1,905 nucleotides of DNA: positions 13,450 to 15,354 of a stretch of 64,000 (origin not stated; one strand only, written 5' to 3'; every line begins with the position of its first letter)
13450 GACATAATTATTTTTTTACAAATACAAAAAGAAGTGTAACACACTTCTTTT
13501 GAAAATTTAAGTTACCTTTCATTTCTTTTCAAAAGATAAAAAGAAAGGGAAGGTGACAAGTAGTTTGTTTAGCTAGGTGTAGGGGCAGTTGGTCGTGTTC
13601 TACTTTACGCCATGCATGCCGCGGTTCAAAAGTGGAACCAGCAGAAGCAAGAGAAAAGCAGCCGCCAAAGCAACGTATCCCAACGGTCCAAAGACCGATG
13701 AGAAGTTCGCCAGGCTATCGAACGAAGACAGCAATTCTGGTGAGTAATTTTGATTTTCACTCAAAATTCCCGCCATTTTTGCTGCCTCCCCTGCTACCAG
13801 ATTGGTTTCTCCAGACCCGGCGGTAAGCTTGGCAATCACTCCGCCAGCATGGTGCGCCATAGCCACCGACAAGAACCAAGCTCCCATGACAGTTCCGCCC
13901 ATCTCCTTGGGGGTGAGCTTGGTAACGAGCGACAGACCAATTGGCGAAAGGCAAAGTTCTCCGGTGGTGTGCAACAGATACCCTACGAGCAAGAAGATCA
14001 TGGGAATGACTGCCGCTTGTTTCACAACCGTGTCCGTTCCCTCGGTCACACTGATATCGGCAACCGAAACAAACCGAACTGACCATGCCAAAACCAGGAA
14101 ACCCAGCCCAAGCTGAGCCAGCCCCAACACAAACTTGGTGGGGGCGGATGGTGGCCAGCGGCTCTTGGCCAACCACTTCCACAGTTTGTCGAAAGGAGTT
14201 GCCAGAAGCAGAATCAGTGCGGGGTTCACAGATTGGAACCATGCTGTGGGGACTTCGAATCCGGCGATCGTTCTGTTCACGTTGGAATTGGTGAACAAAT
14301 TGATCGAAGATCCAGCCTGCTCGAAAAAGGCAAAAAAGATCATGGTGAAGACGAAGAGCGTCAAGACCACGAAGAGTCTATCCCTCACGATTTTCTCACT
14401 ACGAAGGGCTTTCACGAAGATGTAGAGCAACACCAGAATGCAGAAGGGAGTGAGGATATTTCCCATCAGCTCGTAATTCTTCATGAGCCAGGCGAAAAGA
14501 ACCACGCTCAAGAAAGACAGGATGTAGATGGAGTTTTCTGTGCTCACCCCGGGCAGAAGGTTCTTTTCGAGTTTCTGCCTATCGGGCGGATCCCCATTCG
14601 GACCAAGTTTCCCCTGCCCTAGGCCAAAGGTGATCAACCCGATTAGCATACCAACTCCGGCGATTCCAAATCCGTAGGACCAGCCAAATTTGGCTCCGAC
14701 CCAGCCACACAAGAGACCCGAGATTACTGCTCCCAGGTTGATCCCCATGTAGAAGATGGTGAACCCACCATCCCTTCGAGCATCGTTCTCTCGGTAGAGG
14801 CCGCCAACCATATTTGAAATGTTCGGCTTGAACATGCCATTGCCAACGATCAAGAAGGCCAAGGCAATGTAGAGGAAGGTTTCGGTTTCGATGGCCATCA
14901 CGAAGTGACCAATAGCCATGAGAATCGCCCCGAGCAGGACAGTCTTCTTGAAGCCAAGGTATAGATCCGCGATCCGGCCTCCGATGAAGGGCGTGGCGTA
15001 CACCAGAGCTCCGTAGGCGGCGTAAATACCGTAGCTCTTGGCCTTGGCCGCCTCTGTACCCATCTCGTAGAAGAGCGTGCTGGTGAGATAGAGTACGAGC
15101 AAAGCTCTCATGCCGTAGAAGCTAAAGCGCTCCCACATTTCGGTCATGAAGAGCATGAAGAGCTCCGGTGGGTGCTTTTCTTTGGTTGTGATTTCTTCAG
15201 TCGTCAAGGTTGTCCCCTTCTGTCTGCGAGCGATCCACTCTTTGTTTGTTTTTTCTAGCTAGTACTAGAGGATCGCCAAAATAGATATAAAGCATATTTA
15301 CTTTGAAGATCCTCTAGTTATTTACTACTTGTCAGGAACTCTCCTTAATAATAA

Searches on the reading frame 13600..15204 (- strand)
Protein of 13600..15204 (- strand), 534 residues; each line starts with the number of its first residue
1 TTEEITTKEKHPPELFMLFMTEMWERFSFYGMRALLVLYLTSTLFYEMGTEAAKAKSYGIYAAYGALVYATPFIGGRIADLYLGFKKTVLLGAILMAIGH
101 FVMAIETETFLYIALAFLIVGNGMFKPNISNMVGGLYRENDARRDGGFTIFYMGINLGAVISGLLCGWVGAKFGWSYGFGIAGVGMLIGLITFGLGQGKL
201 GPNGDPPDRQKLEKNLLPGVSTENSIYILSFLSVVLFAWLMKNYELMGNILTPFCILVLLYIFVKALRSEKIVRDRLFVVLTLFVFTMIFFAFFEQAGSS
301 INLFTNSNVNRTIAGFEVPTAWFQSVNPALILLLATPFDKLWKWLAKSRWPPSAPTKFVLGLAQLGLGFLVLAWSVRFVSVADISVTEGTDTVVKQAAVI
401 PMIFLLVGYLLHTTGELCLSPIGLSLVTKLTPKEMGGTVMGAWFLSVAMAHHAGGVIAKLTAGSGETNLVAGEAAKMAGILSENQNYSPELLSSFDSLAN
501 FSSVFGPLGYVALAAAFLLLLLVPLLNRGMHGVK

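Call 56: search_protein_families(library=pfam, proteins=[window:13600-15204:-], max_evalue=0.01)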
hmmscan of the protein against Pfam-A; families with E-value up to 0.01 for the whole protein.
window:13600-15204:- (534 aa): 2 families
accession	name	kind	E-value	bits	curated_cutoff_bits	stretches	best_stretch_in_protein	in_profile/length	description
PF00854.27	PTR2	-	1.5e-71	241.9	27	1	87-463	2-381/392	POT family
PF07690.21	MFS_1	-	7.2e-22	78.2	33.4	1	28-447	7-339/347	Major Facilitator Superfamily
